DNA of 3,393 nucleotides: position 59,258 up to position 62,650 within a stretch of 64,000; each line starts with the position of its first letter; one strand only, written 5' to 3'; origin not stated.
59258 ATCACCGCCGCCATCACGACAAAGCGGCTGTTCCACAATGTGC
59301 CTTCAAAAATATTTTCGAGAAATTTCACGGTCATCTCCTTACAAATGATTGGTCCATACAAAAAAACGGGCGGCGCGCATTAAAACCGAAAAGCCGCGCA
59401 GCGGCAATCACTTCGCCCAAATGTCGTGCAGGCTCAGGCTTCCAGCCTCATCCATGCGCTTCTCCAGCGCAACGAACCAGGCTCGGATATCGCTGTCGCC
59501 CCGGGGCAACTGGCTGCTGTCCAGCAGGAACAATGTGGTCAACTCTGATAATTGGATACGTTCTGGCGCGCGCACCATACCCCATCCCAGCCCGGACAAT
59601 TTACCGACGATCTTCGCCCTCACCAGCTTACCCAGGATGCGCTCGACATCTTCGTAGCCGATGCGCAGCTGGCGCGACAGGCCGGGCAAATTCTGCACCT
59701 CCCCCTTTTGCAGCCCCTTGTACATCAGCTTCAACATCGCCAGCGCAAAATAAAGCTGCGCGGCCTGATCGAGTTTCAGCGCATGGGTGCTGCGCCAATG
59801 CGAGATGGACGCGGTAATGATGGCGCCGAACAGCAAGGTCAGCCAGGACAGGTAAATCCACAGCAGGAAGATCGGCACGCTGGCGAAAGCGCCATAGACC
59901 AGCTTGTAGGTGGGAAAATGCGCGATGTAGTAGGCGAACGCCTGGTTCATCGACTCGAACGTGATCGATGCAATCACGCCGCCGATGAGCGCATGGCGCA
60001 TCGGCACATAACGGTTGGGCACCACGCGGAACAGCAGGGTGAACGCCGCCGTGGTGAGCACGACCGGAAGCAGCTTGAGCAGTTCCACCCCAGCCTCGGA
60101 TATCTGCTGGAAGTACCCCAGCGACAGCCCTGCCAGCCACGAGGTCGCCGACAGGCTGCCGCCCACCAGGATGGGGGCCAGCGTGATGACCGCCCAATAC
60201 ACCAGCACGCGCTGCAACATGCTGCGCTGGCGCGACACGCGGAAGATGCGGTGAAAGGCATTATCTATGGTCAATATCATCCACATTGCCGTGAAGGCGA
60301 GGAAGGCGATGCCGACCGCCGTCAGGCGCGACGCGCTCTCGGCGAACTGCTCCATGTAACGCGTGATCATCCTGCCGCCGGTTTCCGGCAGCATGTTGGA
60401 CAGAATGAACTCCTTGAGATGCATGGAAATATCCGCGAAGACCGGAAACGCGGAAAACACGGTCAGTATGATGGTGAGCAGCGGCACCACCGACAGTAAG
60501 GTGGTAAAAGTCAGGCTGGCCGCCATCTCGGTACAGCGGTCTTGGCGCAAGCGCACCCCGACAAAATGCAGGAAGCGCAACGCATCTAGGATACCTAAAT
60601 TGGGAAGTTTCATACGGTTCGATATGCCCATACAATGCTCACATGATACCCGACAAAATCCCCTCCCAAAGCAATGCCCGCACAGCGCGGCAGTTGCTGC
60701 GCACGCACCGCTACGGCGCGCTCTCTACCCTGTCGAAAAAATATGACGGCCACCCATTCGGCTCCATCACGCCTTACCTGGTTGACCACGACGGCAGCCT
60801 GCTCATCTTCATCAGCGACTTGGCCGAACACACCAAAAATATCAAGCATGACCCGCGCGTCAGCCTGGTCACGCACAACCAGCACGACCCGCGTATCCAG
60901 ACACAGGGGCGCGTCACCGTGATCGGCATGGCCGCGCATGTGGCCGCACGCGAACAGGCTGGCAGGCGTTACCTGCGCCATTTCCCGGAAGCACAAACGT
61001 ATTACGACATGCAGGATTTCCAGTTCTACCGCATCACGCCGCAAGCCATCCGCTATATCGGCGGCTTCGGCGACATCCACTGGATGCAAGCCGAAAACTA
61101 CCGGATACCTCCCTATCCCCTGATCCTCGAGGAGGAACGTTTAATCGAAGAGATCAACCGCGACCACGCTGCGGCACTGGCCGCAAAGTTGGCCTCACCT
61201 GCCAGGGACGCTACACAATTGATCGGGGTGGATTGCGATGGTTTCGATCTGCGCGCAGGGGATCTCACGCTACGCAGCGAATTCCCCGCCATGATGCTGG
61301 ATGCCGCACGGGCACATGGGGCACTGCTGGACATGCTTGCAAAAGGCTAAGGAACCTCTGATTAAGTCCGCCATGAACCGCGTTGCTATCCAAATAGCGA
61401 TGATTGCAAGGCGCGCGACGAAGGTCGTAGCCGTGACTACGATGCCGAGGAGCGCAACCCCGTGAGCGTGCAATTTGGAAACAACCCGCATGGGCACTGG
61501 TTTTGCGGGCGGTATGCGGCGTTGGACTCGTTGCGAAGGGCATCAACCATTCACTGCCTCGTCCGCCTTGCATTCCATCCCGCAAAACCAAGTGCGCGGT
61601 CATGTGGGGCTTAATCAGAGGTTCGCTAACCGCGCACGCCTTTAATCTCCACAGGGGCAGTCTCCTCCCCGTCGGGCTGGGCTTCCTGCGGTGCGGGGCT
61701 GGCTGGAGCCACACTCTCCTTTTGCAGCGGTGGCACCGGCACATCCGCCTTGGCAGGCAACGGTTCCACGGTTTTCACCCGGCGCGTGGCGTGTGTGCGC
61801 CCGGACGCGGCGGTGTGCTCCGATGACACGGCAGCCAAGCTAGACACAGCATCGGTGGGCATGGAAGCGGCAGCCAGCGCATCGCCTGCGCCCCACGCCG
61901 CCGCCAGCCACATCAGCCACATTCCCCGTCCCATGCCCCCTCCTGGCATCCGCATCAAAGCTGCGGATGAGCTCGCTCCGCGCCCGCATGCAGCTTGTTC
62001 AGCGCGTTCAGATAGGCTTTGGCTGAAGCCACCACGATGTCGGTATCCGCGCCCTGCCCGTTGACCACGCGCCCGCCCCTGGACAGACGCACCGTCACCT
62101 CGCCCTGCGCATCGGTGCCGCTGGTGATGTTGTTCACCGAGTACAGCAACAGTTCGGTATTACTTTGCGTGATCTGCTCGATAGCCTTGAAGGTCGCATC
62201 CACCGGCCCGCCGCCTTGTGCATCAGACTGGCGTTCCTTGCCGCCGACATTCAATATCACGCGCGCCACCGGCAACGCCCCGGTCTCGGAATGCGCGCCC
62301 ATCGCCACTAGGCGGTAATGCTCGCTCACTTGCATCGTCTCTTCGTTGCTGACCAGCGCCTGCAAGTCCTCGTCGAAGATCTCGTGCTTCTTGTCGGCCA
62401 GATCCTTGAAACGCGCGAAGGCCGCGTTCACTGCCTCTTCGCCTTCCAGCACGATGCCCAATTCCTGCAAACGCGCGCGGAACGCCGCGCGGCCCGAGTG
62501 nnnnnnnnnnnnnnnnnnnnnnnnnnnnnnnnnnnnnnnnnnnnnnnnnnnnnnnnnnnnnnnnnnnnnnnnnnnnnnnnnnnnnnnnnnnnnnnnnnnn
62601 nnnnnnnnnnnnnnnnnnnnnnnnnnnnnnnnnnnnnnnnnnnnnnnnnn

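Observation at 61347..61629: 275-bp MITE inserted exactly into the shared stop codons of two convergent genes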

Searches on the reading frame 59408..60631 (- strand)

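Call 11: search_protein_families(library=pfam, proteins=[window:59408-60631:-])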
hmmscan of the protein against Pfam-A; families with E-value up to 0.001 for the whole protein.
window:59408-60631:- (407 aa): 1 family
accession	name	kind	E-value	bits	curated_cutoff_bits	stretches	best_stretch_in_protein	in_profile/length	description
PF03631.20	Virul_fac_BrkB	-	1.5e-61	208.7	33.7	1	30-279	2-258/259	Virulence factor BrkB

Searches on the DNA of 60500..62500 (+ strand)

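Call 5: search_rna_families(source=window, start=60500, end=62500, threshold=evalue, max_evalue=1)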
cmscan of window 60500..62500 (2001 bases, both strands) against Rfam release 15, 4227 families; matches with E-value up to 1: 0.
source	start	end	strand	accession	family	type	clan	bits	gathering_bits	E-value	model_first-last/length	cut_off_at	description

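Call 10: search_dna_similar(query=window:61347-61628:+, collection=plasmids, mode=distant, max_rows=40, max_evalue=0.01)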
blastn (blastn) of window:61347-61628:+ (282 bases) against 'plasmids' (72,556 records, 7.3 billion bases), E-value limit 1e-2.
Records with a match: 1; places in all: 1; records where one place covers at least 80% of the query: 0.
Best place of each record, by identity: 80-90% 1.
By first word of the organism name: Comamonas 1.
By predicted mobility (MOB-suite, as given by PLSDB): non-mobilizable 1.
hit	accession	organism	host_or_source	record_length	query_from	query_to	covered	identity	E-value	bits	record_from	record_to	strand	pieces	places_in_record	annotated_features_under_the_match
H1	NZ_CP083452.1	Comamonas odontotermitis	cell culture,cucumber rhizosphere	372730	136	178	15%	86.0%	5e-4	52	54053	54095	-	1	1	none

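Call 64: get_annotated_region(hit=H1, flank=400)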
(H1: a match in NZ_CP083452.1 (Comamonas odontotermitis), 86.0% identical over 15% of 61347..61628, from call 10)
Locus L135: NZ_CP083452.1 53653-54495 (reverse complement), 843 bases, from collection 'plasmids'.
description: Comamonas odontotermitis strain WLL plasmid unnamed1, complete sequence
organism: Comamonas odontotermitis (NCBI taxid 379895)
taxonomy: Bacteria; Pseudomonadota; Betaproteobacteria; Burkholderiales; Comamonadaceae; Comamonas; Comamonas odontotermitis
host: -; source: cell culture,cucumber rhizosphere; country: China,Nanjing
typing (MOB-suite, as given by PLSDB): non-mobilizable
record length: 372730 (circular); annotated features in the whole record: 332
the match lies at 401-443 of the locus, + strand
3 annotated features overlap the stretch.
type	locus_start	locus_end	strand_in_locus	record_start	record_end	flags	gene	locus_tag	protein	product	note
CDS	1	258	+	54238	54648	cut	-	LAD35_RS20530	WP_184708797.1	organic hydroperoxide resistance protein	-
CDS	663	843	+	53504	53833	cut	-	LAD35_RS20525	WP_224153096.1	SMR family transporter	-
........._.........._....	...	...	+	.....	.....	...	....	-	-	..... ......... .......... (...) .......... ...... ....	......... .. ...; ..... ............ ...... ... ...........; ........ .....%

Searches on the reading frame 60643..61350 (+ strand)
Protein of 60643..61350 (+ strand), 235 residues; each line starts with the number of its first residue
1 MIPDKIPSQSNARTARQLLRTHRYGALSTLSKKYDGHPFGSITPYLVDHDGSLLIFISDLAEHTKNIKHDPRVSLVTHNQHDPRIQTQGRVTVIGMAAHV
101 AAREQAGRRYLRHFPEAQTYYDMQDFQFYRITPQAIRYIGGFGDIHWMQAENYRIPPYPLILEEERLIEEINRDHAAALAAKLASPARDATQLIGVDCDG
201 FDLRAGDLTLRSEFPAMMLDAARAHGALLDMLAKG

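Call 11: search_protein_families(library=pfam, proteins=[window:60643-61350:+])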
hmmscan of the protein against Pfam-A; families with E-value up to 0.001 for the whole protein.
window:60643-61350:+ (235 aa): 3 families
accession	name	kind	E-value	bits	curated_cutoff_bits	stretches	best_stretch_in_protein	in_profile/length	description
PF13883.13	CREG_beta-barrel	-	2e-20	73.8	27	1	9-153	4-165/167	CREG, beta-barrel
PF01243.27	PNPOx_N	-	1.7e-16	61.1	28.1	1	15-139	5-119/120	Pyridoxamine 5'-phosphate oxidase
PF10615.14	DUF2470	-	6.8e-08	33.4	22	1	164-231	1-77/77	Domain of unknown function (DUF2470)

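Call 12: find_encoding_contigs(protein=window:60643-61347:+, flank=3000, max_places=10)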
Protein window:60643-61347:+ (235 aa): 1 contig read that carries it; 1 place shown.
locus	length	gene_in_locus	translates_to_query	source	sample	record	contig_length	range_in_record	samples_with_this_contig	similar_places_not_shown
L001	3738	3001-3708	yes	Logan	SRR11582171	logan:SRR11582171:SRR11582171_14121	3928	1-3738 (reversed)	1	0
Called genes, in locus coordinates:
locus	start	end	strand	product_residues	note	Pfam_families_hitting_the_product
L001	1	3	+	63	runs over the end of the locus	?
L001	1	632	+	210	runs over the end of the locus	PF01464:SLT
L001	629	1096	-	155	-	PF00578:AhpC-TSA, PF08534:Redoxin, PF00085:Thioredoxin (weak), PF13098:Thioredoxin_2 (weak), PF13905:Thioredoxin_8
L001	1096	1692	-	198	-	PF03350:UPF0114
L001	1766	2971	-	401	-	PF03631:Virul_fac_BrkB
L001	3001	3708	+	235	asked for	PF13883:CREG_beta-barrel, PF01243:PNPOx_N, PF10615:DUF2470 (weak)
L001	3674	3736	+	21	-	?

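Call 13: find_homologous_proteins(query=window:60643-61347:+)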
Query window:60643-61347:+ (235 aa): 1540 proteins with E <= 0.001 among 4738 candidates; the best 120 are listed.
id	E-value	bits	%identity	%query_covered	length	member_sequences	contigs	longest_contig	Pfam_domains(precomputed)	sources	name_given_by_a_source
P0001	4.8e-155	532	100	100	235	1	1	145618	PF01243.28,PF10615.15,PF13883.14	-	-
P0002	1.3e-106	373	72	97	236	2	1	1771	PF01243.28,PF13883.14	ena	-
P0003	1.3e-105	370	71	100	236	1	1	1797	PF01243.28,PF13883.14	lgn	-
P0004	1.6e-105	369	72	97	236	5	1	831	PF01243.28,PF13883.14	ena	-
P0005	7.6e-105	367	71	97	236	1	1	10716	PF01243.28,PF13883.14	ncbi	-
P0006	5.3e-104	365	71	97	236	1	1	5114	PF01243.28,PF13883.14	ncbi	-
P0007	1.1e-103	364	70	97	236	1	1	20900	PF01243.28,PF13883.14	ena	-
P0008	1.9e-102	359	69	97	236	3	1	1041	PF01243.28,PF13883.14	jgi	jgi:putative heme iron utilization protein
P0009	2.5e-102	359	71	97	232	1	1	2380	PF01243.28,PF13883.14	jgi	jgi:putative heme iron utilization protein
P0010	4.5e-102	358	69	100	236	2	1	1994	PF01243.28,PF13883.14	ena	-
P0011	4.0e-101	355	68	100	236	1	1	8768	PF01243.28,PF13883.14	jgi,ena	-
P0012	1.9e-100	353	68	97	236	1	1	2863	PF01243.28,PF13883.14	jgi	jgi:uncharacterized pyridoxamine 5'-phosphate oxidase family protein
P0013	8.4e-100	351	67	98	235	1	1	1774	PF01243.28,PF10615.15,PF13883.14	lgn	-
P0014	1.6e-99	350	74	89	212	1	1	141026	PF01243.28,PF13883.14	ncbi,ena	-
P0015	3.0e-98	346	67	98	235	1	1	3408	PF01243.28,PF10615.15,PF13883.14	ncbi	-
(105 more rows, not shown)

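Call 15: find_encoding_contigs(protein=P0014, flank=3000, max_places=3)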
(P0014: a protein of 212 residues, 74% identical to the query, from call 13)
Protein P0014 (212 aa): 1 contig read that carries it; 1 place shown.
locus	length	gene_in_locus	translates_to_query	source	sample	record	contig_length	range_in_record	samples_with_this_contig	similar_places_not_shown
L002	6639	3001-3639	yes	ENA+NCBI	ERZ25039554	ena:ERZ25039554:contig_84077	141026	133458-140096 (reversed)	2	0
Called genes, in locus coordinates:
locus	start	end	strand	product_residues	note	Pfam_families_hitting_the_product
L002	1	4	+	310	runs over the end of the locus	?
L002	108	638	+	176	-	PF01464:SLT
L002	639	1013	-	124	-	PF00085:Thioredoxin (weak), PF00578:AhpC-TSA, PF08534:Redoxin, PF13098:Thioredoxin_2 (weak), PF13905:Thioredoxin_8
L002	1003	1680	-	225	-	PF03350:UPF0114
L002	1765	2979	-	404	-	PF03631:Virul_fac_BrkB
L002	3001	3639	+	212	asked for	PF13883:CREG_beta-barrel, PF01243:PNPOx_N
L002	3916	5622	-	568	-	PF00682:HMGL-like, PF22617:HCS_D2, PF08502:LeuA_dimer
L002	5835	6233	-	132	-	PF01850:PIN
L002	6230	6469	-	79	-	PF04014:MazE_antitoxin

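Call 16: find_encoding_contigs(protein=P0007, flank=3000, max_places=3)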
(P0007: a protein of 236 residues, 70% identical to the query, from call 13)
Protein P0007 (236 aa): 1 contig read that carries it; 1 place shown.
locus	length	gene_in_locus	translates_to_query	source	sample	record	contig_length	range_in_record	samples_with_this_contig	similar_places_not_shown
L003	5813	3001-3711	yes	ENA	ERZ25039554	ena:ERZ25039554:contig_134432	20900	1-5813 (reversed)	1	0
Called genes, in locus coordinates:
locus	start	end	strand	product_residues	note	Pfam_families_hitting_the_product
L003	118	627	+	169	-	PF01464:SLT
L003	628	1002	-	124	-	PF00085:Thioredoxin (weak), PF00578:AhpC-TSA, PF08534:Redoxin, PF13098:Thioredoxin_2 (weak), PF13905:Thioredoxin_8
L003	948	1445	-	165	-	PF03350:UPF0114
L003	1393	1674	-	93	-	PF03350:UPF0114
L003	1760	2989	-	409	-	PF03631:Virul_fac_BrkB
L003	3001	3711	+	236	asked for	PF13883:CREG_beta-barrel, PF01243:PNPOx_N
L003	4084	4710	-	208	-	PF22617:HCS_D2, PF08502:LeuA_dimer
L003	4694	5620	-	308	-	PF00682:HMGL-like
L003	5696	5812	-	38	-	?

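Call 17: find_encoding_contigs(protein=P0005, flank=3000, max_places=3)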
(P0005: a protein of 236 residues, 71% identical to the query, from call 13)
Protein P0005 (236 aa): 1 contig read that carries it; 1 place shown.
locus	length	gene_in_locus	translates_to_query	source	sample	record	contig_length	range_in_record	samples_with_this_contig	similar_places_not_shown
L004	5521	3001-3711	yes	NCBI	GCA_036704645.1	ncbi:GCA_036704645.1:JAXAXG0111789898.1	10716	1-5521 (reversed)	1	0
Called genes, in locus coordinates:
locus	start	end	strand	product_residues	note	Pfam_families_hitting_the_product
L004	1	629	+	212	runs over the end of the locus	PF01464:SLT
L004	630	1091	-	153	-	PF00578:AhpC-TSA, PF08534:Redoxin, PF00085:Thioredoxin (weak), PF13098:Thioredoxin_2 (weak), PF13905:Thioredoxin_8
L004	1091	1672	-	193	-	PF03350:UPF0114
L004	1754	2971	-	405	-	PF03631:Virul_fac_BrkB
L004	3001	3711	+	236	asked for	PF13883:CREG_beta-barrel, PF01243:PNPOx_N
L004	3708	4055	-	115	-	-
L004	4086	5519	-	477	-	?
